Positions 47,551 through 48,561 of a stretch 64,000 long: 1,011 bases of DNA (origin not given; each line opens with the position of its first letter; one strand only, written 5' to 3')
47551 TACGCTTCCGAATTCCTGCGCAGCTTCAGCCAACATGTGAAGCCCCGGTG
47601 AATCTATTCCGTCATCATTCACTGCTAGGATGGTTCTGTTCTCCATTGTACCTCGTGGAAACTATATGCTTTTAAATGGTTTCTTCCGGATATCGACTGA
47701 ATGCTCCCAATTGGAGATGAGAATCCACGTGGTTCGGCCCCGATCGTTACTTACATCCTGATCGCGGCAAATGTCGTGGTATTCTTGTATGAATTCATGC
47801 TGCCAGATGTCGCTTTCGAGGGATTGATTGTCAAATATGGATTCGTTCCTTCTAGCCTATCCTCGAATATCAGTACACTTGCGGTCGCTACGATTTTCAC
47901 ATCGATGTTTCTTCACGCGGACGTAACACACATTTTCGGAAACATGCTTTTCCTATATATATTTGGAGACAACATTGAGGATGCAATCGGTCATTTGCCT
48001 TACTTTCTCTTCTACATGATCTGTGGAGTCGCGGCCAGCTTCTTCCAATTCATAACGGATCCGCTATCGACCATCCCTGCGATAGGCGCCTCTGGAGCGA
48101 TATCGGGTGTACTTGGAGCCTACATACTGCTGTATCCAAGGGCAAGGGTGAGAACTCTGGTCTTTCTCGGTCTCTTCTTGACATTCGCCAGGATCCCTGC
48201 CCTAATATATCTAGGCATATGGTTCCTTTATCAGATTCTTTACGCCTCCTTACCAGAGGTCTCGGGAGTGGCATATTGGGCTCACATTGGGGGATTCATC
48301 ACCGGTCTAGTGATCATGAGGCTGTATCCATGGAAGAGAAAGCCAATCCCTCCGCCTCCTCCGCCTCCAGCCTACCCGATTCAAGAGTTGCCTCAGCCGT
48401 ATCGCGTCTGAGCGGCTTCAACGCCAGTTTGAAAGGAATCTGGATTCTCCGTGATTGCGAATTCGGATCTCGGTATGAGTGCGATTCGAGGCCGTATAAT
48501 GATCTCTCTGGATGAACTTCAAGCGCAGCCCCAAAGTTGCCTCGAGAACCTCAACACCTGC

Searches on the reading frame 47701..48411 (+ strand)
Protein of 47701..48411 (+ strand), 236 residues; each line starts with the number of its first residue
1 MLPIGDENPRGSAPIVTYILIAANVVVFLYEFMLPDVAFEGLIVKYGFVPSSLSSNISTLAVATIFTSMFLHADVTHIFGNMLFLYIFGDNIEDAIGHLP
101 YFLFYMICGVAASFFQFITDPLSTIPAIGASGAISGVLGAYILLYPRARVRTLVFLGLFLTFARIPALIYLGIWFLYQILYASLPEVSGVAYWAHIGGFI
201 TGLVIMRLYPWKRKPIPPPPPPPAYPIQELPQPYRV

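Call 16: search_protein_families(library=ncbifam, proteins=[window:47701-48411:+], max_evalue=0.001)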
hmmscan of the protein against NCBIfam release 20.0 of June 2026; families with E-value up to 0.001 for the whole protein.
window:47701-48411:+ (236 aa): 3 families
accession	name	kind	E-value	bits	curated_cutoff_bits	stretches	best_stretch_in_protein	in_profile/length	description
TIGR03902.1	rhom_GG_sort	equivalog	3.7e-08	33.5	84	1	65-206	19-153/154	rhombosortase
TIGR04239.1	rhombo_GlpG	equivalog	1.2e-06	28.5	250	1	13-205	93-264/271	rhomboid family intramembrane serine protease GlpG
NF008155.0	PRK10907.1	equivalog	0.00074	18.9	335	1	13-205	93-264/276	rhomboid family intramembrane serine protease GlpG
